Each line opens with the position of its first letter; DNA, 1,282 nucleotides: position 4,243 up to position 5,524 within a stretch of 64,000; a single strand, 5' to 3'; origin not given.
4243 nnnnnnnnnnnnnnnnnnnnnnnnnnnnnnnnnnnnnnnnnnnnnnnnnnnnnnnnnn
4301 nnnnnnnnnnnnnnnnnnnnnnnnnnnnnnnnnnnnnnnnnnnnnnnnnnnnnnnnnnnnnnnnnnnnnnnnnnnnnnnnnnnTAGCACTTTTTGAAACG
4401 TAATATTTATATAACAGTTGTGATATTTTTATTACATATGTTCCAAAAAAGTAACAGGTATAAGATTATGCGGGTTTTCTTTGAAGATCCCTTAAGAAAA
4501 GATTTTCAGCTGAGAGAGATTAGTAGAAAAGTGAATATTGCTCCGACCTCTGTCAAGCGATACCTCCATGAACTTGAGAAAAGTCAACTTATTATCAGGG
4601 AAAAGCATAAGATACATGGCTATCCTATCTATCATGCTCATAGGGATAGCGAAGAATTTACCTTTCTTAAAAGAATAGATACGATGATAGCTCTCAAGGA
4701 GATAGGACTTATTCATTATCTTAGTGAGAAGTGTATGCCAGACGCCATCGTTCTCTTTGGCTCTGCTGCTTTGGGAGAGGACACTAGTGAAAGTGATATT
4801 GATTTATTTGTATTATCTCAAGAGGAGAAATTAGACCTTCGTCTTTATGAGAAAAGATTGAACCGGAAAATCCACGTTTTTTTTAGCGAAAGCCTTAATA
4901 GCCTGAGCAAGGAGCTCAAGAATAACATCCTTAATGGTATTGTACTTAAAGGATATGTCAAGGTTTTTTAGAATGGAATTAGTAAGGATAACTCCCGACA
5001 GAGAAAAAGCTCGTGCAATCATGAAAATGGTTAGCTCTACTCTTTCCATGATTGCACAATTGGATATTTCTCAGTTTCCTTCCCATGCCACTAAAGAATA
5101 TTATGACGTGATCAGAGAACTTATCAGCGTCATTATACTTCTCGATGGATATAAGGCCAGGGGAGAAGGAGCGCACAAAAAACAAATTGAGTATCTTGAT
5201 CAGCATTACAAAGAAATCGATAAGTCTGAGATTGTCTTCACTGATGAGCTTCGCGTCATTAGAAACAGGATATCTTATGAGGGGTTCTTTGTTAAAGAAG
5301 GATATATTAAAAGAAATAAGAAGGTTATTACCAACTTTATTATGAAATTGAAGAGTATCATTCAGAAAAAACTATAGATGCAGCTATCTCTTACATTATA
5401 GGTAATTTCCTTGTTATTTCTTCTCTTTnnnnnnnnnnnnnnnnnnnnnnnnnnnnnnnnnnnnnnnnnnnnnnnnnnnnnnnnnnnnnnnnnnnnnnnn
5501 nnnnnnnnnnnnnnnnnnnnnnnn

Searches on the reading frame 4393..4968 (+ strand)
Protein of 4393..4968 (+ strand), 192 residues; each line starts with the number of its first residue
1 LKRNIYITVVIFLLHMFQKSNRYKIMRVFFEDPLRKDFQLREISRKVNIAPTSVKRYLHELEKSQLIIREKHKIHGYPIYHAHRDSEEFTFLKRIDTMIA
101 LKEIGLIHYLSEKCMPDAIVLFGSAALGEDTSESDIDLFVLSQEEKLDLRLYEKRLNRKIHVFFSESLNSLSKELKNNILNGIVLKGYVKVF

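Call 4: search_protein_families(library=pfam, proteins=[window:4393-4968:+], max_evalue=0.01)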
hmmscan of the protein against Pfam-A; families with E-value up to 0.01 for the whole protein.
window:4393-4968:+ (192 aa): 7 families
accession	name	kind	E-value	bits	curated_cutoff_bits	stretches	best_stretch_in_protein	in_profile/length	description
PF18765.7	Polbeta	-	4.9e-10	39.9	26.9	1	106-185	3-87/93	Polymerase beta, Nucleotidyltransferase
PF01909.29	NTP_transf_2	-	1.7e-08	35.2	21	1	116-168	14-64/93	Nucleotidyltransferase domain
PF13412.12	HTH_24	-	0.00026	21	21.9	1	41-67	21-47/48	Winged helix-turn-helix DNA-binding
PF01047.28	MarR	-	0.0011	19.3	24.6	1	40-72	20-52/59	MarR family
PF22600.2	MTPAP-like_central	-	0.0018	18.8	27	1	111-159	34-82/139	Poly(A) RNA polymerase, mitochondrial-like, central palm domain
PF01978.25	TrmB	-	0.0032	17.7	25.6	0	39-82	24-64/68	Sugar-specific transcriptional regulator TrmB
PF09339.16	HTH_IclR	-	0.0085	16.3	22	0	37-65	18-46/52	IclR helix-turn-helix domain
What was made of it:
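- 4393..5377 (+): Neighbouring HTH-fused MNT nucleotidyltransferase (4393-4971) and HEPN-like partner (4934-5377). This is the third TA-like module of the island. Pfam Polbeta/NTP_transf_2 (call 4).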

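Call 27: search_protein_families(library=padloc, proteins=[window:4393-4968:+], max_evalue=1)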
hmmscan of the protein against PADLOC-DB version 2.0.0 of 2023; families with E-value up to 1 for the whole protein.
window:4393-4968:+ (192 aa): 18 families
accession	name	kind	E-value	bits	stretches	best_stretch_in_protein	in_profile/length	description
PDLC04368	PDC-M05A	-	1.6e-16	58.7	1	17-162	10-158/201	-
PDLC04369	PDC-M05A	-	1.7e-12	45.4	1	13-163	6-155/201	-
PDLC04904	PDC-S09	-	4e-08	31.4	1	108-184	17-96/104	-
PDLC04906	PDC-S09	-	7.6e-08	30.6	1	118-183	26-95/98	-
PDLC04902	PDC-S09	-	1.6e-06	26.3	1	117-169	22-81/97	-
PDLC04903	PDC-S09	-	3.5e-06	25.3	1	118-145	28-55/108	-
PDLC01848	CARF3--CARF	-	8.9e-05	20.2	1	34-71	146-183/197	-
PDLC01438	Csa3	-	0.00011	20.4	1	14-145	142-260/305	"CAS-I,CAS-II,CAS-III,CAS-IV,CAS-V,CAS-VI; associated_signaling"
PDLC04907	PDC-S09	-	0.00011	20.2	1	108-147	19-58/114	-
PDLC04372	PDC-M05A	-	0.00081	17.7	1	46-147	7-107/167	-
PDLC03963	SoFic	-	0.002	15.6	1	19-71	292-340/361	-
PDLC01434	CasR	-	0.0037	15.1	1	37-76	141-179/191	"CAS-I,CAS-II,CAS-III,CAS-IV,CAS-V,CAS-VI; associated_signaling"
PDLC04905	PDC-S09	-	0.0058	14.9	1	109-149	14-55/101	-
PDLC01268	CasR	-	0.011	13.7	1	39-73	139-173/179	"CAS-I,CAS-II,CAS-III,CAS-IV,CAS-V,CAS-VI; associated_signaling"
PDLC01870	CARF3--CARF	-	0.014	13.3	1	33-71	147-185/228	-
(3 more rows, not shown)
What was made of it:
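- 4393..5377 (+): PADLOC PDC-M05A/B (call 27).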

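Call 28: search_protein_families(library=ncbifam, proteins=[window:4393-4968:+], max_evalue=1)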
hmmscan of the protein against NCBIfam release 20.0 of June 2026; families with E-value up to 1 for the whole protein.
window:4393-4968:+ (192 aa): 13 families
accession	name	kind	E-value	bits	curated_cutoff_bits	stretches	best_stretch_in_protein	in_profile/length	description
NF047752.1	MntA_antitoxin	equivalog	3.4e-08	33.3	60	1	111-180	2-74/106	type VII toxin-antitoxin system MntA family adenylyltransferase antitoxin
NF051895.1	anti_phage_HalB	equivalog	0.00019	21.1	190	1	118-146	1-29/211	anti-phage Hailong system nucleotidyltransferase HalB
NF040939.2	trans_reg_lrs14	equivalog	0.0036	17.3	90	1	36-81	35-82/103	Lrs14 family HTH-type transcriptional regulator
NF053606.1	Sta1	subfamily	0.0057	16.7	80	1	36-82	33-81/100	Sta1 family transcriptional regulator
TIGR01884.1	cas_HTH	subfamily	0.0093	15.4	60.2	1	39-77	158-196/202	CRISPR-associated CARF protein Csa3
NF053610.1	Sso10a_fam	subfamily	0.018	15.1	60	1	43-73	23-53/64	Sso10a family chromatin protein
NF008402.0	PRK11202.1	equivalog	0.02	14.6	151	1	38-67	33-62/211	HTH-type transcriptional repressor FabR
TIGR02337.1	HpaR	equivalog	0.043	13.6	121.2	1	23-73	31-78/130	homoprotocatechuate degradation operon regulator HpaR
NF053660.1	ORF80_fam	equivalog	0.067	13.1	95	1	39-76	18-55/70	ORF80 family leucine zipper DNA-binding protein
NF033789.1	repress_SdpR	subfamily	0.08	12.9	100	1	36-73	20-57/79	autorepressor SdpR family transcription factor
TIGR02702.1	SufR_cyano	equivalog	0.1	12.2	178.8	1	41-81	19-61/208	iron-sulfur cluster biosynthesis transcriptional regulator SufR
NF010309.0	PRK13746.1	subfamily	0.13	11.6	193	1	117-142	29-54/263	aminoglycoside adenylyltransferase family protein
NF028535.0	ANT_4p_II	subfamily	0.25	10.5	350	1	118-151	21-55/251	ANT(4')-II family aminoglycoside nucleotidyltransferase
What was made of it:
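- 4393..5377 (+): NCBIfam MntA-like, below cut-off (call 28).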

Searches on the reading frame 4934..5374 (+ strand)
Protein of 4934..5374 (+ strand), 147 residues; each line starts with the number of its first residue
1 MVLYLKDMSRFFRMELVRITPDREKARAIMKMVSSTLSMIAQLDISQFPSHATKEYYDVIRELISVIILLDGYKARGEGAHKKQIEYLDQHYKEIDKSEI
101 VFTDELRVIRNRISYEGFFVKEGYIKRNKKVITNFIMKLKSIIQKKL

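Call 4: search_protein_families(library=pfam, proteins=[window:4934-5374:+], max_evalue=0.01)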
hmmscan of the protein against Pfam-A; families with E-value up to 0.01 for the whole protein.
window:4934-5374:+ (147 aa): 0 families

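Call 27: search_protein_families(library=padloc, proteins=[window:4934-5374:+], max_evalue=1)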
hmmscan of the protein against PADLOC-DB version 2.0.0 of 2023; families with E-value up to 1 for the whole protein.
window:4934-5374:+ (147 aa): 3 families
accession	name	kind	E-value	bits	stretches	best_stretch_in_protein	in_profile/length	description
PDLC04379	PDC-M05B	-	1.3e-06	26.4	1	12-145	7-139/147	-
PDLC04374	PDC-M05B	-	0.00029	19.1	1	62-118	56-112/146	-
PDLC04376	PDC-M05B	-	0.014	13.7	1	78-126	54-101/121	-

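Call 28: search_protein_families(library=ncbifam, proteins=[window:4934-5374:+], max_evalue=1)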
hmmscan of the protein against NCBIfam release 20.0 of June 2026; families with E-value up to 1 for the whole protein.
window:4934-5374:+ (147 aa): 0 families
